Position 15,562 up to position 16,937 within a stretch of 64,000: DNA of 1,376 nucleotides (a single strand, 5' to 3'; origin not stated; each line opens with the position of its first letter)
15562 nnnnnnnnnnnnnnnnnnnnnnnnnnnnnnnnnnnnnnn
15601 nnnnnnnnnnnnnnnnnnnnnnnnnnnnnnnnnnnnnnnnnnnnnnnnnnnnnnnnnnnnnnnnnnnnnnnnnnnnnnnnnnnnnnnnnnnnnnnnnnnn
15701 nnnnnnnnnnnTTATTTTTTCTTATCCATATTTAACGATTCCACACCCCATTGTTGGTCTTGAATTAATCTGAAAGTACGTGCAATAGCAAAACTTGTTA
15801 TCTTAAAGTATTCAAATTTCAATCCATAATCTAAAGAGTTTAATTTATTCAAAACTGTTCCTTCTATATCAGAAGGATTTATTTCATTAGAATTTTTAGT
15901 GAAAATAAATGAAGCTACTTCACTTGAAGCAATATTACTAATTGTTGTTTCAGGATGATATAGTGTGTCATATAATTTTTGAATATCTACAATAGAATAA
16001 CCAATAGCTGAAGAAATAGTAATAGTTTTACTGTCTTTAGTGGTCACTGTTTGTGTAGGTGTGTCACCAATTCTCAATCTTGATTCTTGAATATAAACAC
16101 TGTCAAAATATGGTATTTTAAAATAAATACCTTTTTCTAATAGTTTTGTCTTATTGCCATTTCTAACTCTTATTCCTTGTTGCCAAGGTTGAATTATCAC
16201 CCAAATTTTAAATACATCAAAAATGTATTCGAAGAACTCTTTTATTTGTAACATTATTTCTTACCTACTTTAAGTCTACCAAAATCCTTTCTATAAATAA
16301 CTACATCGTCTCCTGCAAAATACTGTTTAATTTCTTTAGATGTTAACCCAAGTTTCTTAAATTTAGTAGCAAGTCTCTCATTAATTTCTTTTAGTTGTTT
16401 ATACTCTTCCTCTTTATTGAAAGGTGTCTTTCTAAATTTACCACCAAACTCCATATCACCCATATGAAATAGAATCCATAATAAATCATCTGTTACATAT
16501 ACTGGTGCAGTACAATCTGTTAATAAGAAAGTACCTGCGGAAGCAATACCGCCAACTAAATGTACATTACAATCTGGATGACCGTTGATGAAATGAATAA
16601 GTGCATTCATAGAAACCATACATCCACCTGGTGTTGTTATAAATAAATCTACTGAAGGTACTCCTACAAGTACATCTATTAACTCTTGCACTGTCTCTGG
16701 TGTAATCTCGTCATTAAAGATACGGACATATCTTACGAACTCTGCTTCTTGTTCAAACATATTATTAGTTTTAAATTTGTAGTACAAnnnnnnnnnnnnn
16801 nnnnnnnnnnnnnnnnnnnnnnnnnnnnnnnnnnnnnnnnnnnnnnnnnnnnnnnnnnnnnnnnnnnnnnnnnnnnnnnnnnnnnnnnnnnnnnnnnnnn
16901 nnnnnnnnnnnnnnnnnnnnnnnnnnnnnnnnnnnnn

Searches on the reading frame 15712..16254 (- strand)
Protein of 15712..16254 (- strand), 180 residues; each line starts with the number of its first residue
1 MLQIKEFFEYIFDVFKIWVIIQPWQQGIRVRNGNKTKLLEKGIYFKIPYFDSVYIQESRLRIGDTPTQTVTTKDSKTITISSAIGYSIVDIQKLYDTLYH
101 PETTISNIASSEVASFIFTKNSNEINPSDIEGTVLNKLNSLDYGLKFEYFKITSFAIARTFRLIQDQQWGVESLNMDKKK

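Call 47: search_protein_families(library=phrogs, max_evalue=0.001, proteins=[window:15712-16254:-])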
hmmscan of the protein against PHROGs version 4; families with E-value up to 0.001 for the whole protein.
window:15712-16254:- (180 aa): 1 family
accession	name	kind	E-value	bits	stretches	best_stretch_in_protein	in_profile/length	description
phrog_200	-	other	0.00021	21.5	1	18-89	101-178/379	lipoprotein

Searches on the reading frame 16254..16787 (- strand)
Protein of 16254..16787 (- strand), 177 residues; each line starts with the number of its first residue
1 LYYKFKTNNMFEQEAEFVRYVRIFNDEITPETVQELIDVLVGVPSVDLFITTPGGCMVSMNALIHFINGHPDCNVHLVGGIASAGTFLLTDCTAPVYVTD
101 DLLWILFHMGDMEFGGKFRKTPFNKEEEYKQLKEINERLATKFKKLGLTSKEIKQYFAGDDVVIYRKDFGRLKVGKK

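Call 46: search_protein_families(library=pfam, max_evalue=0.0001, proteins=[window:16257-16787:-])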
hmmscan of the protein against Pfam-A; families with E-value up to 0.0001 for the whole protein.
seq(177 aa): 0 families

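Call 47: search_protein_families(library=phrogs, max_evalue=0.001, proteins=[window:16254-16787:-])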
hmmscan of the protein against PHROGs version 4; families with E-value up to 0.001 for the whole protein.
window:16254-16787:- (177 aa): 3 families
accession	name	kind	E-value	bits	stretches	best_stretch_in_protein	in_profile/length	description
phrog_32912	-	unknown function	7.1e-27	95.3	1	20-174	3-155/162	-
phrog_1827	-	other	1.9e-10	41.4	1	4-166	9-170/202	ATP-dependent protease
phrog_5410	-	other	0.00068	19.9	1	45-163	57-170/323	ATP-dependent protease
